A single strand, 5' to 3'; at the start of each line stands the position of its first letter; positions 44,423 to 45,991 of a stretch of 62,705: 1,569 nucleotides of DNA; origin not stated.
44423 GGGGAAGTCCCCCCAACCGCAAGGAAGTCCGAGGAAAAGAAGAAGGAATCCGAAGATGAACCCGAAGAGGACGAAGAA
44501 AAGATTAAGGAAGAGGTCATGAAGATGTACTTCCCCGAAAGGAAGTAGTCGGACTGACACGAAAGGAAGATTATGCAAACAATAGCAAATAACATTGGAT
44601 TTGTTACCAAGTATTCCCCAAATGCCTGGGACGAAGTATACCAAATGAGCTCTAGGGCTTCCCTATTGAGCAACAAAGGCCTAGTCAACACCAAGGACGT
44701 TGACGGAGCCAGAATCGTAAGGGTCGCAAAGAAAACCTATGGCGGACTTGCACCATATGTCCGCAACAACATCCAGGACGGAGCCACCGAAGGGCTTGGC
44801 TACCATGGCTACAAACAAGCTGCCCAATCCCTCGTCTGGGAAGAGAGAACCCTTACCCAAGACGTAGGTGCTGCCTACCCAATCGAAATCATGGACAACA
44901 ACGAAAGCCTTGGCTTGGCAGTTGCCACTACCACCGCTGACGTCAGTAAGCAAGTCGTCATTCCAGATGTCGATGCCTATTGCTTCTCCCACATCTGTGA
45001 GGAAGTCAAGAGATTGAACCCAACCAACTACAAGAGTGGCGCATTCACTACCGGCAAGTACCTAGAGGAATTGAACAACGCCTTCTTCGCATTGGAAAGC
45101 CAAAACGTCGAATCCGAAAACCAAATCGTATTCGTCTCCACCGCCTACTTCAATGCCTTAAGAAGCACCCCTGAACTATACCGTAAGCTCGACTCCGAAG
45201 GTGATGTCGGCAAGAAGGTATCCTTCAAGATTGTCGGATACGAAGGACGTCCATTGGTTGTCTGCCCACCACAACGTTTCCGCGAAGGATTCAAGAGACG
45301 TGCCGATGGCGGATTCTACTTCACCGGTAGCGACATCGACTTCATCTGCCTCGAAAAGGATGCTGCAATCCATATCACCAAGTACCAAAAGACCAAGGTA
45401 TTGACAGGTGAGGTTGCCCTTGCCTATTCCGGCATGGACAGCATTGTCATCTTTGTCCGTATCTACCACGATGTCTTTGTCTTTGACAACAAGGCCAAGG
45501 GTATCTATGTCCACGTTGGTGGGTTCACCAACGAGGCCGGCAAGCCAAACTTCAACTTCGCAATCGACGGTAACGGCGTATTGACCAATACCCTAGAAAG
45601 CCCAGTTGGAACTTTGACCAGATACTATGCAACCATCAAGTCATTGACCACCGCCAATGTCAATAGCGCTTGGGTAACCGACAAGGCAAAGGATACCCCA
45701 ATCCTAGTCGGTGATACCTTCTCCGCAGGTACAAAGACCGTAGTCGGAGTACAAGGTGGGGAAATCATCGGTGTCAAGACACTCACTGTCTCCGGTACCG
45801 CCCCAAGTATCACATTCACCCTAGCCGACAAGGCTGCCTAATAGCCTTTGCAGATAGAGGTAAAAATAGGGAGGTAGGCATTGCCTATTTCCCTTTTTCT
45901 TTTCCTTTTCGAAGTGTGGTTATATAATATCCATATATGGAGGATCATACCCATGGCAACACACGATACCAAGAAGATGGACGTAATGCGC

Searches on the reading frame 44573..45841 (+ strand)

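Call 22: search_protein_families(library=pfam, proteins=[window:44573-45841:+], max_evalue=0.01)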
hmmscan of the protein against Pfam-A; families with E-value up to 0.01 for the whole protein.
window:44573-45841:+ (422 aa): 0 families

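Call 23: search_protein_families(library=phrogs, proteins=[window:44573-45841:+], max_evalue=0.001)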
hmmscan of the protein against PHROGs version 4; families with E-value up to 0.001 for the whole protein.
window:44573-45841:+ (422 aa): 1 family
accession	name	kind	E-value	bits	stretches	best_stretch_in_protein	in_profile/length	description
phrog_422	-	head and packaging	1.2e-37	131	1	5-316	2-293/297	major head protein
